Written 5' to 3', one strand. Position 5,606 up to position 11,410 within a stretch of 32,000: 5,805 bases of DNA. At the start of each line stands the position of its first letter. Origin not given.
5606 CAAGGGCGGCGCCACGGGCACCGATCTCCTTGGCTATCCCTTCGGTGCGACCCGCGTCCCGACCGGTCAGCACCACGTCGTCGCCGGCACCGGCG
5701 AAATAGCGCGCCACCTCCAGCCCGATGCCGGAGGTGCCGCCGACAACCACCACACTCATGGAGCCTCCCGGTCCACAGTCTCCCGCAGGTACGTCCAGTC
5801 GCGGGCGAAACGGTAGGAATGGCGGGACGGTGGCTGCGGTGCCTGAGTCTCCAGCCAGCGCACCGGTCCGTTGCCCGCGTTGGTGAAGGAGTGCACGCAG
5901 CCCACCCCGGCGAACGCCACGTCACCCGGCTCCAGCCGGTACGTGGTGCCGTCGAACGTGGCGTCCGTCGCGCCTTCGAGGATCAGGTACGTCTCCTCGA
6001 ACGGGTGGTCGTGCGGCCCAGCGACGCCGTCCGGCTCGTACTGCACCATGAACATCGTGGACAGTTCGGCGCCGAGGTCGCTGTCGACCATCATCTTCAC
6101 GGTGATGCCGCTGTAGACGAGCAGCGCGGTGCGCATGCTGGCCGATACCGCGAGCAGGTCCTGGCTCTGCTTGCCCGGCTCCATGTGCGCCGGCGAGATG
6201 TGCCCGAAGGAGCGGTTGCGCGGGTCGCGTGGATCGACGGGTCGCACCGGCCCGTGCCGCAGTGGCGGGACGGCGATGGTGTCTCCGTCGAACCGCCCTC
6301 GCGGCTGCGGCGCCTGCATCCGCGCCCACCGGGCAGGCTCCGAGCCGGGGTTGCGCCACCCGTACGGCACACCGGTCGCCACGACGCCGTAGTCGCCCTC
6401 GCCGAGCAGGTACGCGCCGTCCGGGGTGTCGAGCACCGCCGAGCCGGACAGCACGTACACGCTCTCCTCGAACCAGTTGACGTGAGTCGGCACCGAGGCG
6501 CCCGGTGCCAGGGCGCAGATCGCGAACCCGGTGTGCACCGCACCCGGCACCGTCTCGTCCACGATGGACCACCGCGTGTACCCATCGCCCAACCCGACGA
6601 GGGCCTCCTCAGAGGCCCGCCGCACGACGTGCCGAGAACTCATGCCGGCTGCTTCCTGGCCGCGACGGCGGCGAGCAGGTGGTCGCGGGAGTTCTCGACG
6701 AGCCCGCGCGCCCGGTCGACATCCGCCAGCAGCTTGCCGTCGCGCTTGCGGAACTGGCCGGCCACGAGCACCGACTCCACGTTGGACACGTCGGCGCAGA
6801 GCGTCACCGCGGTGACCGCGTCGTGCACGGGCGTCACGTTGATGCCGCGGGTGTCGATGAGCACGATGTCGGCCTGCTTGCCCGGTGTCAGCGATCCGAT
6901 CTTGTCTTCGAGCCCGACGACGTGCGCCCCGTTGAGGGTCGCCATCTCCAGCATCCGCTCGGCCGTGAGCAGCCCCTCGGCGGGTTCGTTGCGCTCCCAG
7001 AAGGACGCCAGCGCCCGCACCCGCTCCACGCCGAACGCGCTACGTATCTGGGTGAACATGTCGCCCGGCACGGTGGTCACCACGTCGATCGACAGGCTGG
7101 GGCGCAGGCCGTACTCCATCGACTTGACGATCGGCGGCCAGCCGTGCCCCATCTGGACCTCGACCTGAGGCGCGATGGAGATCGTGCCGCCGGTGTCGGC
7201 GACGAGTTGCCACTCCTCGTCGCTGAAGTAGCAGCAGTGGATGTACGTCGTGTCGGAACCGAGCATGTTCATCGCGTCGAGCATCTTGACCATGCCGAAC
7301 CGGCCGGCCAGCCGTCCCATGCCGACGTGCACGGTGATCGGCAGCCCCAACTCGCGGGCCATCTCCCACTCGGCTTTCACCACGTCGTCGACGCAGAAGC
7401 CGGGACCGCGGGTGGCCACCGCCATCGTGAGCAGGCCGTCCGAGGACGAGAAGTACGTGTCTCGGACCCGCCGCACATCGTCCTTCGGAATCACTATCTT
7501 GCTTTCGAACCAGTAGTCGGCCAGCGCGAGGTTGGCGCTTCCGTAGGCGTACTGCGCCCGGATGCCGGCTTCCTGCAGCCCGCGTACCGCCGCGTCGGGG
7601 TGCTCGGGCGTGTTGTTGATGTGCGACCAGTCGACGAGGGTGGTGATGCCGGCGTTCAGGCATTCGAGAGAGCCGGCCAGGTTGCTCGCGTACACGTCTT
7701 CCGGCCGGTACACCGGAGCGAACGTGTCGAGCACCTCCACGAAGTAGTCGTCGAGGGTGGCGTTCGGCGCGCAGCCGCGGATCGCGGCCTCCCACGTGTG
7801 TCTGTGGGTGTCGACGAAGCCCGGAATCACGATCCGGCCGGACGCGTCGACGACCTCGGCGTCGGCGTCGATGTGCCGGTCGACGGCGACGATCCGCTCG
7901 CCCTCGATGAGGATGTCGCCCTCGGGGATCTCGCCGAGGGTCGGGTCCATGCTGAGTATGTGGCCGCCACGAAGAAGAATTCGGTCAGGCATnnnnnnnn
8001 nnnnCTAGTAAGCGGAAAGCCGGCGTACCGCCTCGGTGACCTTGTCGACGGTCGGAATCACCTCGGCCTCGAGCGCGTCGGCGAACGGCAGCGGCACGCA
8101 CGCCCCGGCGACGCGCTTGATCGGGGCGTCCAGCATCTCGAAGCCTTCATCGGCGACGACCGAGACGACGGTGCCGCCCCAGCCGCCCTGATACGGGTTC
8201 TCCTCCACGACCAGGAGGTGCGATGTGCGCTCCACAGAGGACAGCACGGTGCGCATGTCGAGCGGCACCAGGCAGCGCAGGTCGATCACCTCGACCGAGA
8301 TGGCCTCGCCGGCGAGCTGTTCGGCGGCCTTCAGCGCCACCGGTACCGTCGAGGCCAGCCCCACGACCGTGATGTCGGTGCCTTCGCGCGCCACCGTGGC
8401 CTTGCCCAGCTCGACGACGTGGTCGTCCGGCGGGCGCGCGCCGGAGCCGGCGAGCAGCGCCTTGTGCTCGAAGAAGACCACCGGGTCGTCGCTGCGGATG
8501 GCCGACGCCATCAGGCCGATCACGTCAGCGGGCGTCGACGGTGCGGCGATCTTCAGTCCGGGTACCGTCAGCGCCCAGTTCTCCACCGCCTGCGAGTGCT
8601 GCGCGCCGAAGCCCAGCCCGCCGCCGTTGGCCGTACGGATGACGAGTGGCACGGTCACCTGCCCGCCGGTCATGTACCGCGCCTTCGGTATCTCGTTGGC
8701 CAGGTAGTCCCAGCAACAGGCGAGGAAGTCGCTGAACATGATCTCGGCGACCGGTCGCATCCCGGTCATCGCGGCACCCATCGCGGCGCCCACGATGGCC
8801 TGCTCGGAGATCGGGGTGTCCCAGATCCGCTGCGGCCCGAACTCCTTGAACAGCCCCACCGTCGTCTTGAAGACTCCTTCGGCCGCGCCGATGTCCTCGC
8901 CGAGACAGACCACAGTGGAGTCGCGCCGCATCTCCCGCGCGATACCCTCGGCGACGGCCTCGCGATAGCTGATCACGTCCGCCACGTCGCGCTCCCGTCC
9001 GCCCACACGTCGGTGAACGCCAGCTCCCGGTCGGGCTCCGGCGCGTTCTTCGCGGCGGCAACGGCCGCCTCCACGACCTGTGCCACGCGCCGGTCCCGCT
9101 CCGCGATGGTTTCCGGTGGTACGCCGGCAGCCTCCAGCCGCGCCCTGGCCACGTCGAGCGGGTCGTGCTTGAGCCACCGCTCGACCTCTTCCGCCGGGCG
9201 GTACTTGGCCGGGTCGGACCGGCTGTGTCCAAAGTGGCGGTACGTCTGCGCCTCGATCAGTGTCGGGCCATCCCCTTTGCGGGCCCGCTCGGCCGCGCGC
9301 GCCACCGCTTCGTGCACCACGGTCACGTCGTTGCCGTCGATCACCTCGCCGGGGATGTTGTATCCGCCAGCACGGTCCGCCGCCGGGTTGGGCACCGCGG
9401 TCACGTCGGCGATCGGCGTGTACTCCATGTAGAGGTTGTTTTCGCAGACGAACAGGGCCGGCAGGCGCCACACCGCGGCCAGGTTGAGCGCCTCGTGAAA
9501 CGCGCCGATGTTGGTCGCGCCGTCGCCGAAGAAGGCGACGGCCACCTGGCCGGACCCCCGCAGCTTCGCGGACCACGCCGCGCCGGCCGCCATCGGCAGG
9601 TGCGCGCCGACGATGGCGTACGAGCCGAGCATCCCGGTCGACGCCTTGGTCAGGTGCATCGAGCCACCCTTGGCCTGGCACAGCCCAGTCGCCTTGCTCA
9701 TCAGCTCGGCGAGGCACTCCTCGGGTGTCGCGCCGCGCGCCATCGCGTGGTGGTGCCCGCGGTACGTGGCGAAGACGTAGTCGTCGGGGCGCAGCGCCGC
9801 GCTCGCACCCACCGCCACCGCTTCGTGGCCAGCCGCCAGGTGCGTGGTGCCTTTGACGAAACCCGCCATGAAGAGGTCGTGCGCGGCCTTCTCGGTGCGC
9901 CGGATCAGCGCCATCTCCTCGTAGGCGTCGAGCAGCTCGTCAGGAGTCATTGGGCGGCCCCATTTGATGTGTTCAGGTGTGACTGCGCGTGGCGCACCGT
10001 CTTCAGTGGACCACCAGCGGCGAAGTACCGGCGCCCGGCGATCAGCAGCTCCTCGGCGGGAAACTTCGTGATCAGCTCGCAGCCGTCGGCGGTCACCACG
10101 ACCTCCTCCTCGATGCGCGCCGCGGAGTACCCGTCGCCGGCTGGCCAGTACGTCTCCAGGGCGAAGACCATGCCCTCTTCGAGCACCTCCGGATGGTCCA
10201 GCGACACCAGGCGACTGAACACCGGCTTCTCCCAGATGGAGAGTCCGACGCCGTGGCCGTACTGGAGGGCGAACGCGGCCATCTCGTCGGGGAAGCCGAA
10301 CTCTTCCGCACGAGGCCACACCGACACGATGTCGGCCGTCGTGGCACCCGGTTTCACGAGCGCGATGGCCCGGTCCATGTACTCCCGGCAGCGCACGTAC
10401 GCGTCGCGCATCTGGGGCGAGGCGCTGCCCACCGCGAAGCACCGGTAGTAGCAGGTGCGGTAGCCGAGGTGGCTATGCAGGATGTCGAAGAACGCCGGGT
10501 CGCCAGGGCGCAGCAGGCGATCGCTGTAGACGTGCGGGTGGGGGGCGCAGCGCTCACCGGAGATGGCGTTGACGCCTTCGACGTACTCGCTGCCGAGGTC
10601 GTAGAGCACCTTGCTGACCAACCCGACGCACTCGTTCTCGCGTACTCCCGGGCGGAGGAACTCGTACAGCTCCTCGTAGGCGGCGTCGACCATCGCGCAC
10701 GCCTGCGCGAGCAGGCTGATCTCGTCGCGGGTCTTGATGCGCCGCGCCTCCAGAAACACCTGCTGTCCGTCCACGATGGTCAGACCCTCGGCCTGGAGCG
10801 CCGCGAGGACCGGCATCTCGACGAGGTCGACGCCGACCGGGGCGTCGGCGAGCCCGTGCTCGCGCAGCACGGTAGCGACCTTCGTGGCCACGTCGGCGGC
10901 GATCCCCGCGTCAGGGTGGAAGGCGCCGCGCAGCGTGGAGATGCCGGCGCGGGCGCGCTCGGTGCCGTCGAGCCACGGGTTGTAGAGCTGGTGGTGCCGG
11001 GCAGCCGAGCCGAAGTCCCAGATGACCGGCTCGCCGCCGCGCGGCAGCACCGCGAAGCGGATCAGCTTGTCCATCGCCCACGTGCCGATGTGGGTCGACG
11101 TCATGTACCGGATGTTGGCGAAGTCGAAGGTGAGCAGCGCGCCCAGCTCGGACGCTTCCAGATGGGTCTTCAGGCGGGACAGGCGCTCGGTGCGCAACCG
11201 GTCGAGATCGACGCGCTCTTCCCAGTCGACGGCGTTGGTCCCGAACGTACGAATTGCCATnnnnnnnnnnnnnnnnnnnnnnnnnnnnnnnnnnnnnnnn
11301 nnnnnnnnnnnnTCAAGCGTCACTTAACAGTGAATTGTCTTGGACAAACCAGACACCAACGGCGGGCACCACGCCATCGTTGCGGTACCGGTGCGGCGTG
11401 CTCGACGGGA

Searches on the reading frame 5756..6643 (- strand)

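Call 8: search_protein_families(library=ncbifam, proteins=[window:5756-6643:-], max_evalue=0.001)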
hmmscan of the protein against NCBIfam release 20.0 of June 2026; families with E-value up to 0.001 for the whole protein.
window:5756-6643:- (295 aa): 5 families
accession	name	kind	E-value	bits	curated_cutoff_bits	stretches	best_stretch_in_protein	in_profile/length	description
NF007408.0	PRK09943.1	equivalog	3.9e-10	39.6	211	1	178-269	91-182/185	HTH-type transcriptional regulator PuuR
TIGR03214.2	ura-cupin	equivalog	6.4e-06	25.8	200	0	167-263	20-118/249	(S)-ureidoglycine aminohydrolase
NF008376.0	PRK11171.1-5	equivalog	8.6e-06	25.1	338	0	197-263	70-138/278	(S)-ureidoglycine aminohydrolase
NF008373.0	PRK11171.1-2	equivalog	1.5e-05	24.3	445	0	198-263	71-138/274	(S)-ureidoglycine aminohydrolase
NF040771.1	AAH_UGLYAH2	exception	5.7e-05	22.4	350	0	198-262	66-132/267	bifunctional allantoicase/(S)-ureidoglycine aminohydrolase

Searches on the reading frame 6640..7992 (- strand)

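Call 8: search_protein_families(library=ncbifam, proteins=[window:6640-7992:-], max_evalue=0.001)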
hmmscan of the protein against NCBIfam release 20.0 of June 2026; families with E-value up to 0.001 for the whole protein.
window:6640-7992:- (450 aa): 68 families (the best 25 are shown)
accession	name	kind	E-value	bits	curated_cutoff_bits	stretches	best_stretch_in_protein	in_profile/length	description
NF006056.0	PRK08204.1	subfamily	6.5e-189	628.4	391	1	3-446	3-447/449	hypothetical protein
NF005557.0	PRK07228.1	equivalog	2.1e-52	178.3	522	1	4-428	2-424/445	5'-deoxyadenosine deaminase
NF004701.0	PRK06038.1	equivalog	1.4e-49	169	609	1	4-423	5-409/432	N-ethylammeline chlorohydrolase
NF006055.0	PRK08203.1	equivalog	1.1e-44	152.7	532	1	5-427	7-436/455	8-oxoguanine deaminase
NF006252.0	PRK08393.1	equivalog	8.7e-42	143.6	617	1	5-423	3-406/424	N-ethylammeline chlorohydrolase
NF004995.0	PRK06380.1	subfamily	4.7e-35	121.4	567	1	21-423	18-406/418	metal-dependent hydrolase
NF006549.0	PRK09045.1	equivalog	6e-35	120.7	540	1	7-427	12-425/444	TRZ/ATZ family hydrolase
NF009059.0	PRK12393.1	equivalog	5.5e-32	111.1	543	1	25-426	29-440/460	amidohydrolase family protein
NF005540.0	PRK07203.1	equivalog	2.4e-30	105.5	444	1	5-426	2-425/444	putative aminohydrolase SsnA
NF006681.0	PRK09229.1-2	equivalog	1.6e-29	102.9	362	1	26-431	23-440/451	formimidoylglutamate deiminase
TIGR02967.1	guan_deamin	equivalog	1.8e-29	102.9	375.4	2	235-385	228-366/401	guanine deaminase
TIGR03314.1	Se_ssnA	subfamily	1.3e-28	100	455.5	1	6-428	2-424/441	putative selenium metabolism protein SsnA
NF004801.0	PRK06151.1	subfamily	6.1e-26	91.3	416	1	200-432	219-455/491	chlorohydrolase family protein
NF005211.0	PRK06687.1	equivalog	1.2e-25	90.2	703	1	33-423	30-416/419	TRZ/ATZ family protein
NF006679.0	PRK09228.1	subfamily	1.3e-24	86.7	351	2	237-386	255-392/433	guanine deaminase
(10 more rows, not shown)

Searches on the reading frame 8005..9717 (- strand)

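Call 8: search_protein_families(library=ncbifam, proteins=[window:8005-9717:-], max_evalue=0.001)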
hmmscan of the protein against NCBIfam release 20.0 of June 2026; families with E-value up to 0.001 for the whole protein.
window:8005-9717:- (570 aa): 9 families
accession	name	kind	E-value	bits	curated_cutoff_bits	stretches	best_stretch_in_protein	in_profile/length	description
NF006667.0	PRK09212.1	subfamily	7.3e-99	330.7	321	1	248-568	3-323/327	pyruvate dehydrogenase complex E1 component subunit beta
NF008854.0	PRK11892.1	equivalog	5.3e-96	322.1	454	1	248-567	141-461/464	pyruvate dehydrogenase complex E1 component subunit beta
TIGR00204.1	dxs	equivalog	6.3e-25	87.8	465.95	1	242-527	303-575/616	1-deoxy-D-xylulose-5-phosphate synthase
NF004559.0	PRK05899.2-5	equivalog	1.4e-22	79.7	488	1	245-537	314-592/627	transketolase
NF008968.0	PRK12315.1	subfamily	5.9e-16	57.8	510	1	244-531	274-547/582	1-deoxy-D-xylulose-5-phosphate synthase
NF003933.0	PRK05444.2-2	equivalog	2e-14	53.1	395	1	290-564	329-601/606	1-deoxy-D-xylulose-5-phosphate synthase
NF004556.0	PRK05899.2-2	equivalog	3.7e-11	42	575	1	431-527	504-599/639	transketolase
TIGR03710.1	OAFO_sf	subfamily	0.00016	20.4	482.75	1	443-507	460-523/561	2-oxoacid:acceptor oxidoreductase subunit alpha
NF041170.1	Oxoac_fdxalpha_Archa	equivalog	0.0003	19.3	800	1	444-507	517-581/636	2-oxoacid:ferredoxin oxidoreductase subunit alpha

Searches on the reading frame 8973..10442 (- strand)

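Call 8: search_protein_families(library=ncbifam, proteins=[window:8973-10442:-], max_evalue=0.001)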
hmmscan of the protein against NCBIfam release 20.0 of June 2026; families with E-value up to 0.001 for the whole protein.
window:8973-10442:- (489 aa): 3 families
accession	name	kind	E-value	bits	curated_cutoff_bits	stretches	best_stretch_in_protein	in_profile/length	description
TIGR03182.1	PDH_E1_alph_y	equivalog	6.3e-101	337.4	393.85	1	168-480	2-314/315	pyruvate dehydrogenase (acetyl-transferring) E1 component subunit alpha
TIGR03181.1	PDH_E1_alph_x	equivalog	1.8e-73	247.4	411.35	1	163-483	19-330/341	pyruvate dehydrogenase (acetyl-transferring) E1 component subunit alpha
NF004559.0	PRK05899.2-5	equivalog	3.2e-07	29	488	1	266-406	122-253/627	transketolase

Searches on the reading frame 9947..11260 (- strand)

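Call 8: search_protein_families(library=ncbifam, proteins=[window:9947-11260:-], max_evalue=0.001)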
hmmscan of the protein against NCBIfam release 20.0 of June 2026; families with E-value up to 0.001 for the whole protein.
window:9947-11260:- (437 aa): 12 families
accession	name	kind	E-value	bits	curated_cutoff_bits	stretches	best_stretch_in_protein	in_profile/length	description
NF043017.1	DimsulpropLyDddP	equivalog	1.4e-38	132.8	600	1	18-406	50-442/443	dimethylsulfonioproprionate lyase DddP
NF040821.1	dipep_PepQ_Arch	equivalog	6e-22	78.1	630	1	162-401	111-342/346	Xaa-Pro dipeptidase PepQ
NF038259.1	ectoine_DoeA_2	exception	6.1e-16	58.1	575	1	26-401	17-380/386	ectoine hydrolase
NF007310.0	PRK09795.1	equivalog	3.2e-14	52.5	393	1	172-406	124-357/361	aminopeptidase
TIGR02993.1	ectoine_eutD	equivalog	2.6e-13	49.9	613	1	25-402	13-385/391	ectoine hydrolase DoeA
TIGR00500.1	met_pdase_I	equivalog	3.2e-12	46.5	171.35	1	175-373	3-204/247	type I methionyl aminopeptidase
NF011720.0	PRK15173.1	subfamily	7.2e-09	35.1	420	1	161-403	101-338/343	peptidase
NF011173.0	PRK14575.1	equivalog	7.7e-09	35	850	1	160-403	163-401/406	putative peptidase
NF011174.0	PRK14576.1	subfamily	7.9e-09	34.9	487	1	156-400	158-397/405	putative endopeptidase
NF008131.0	PRK10879.1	equivalog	3.7e-07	29.3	465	1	160-311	158-311/438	Xaa-Pro aminopeptidase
NF009533.0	PRK12897.1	equivalog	4.9e-05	22.8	488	1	175-393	4-225/248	type I methionyl aminopeptidase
NF008970.0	PRK12318.1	equivalog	0.00031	20.1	267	0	273-375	149-247/291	methionyl aminopeptidase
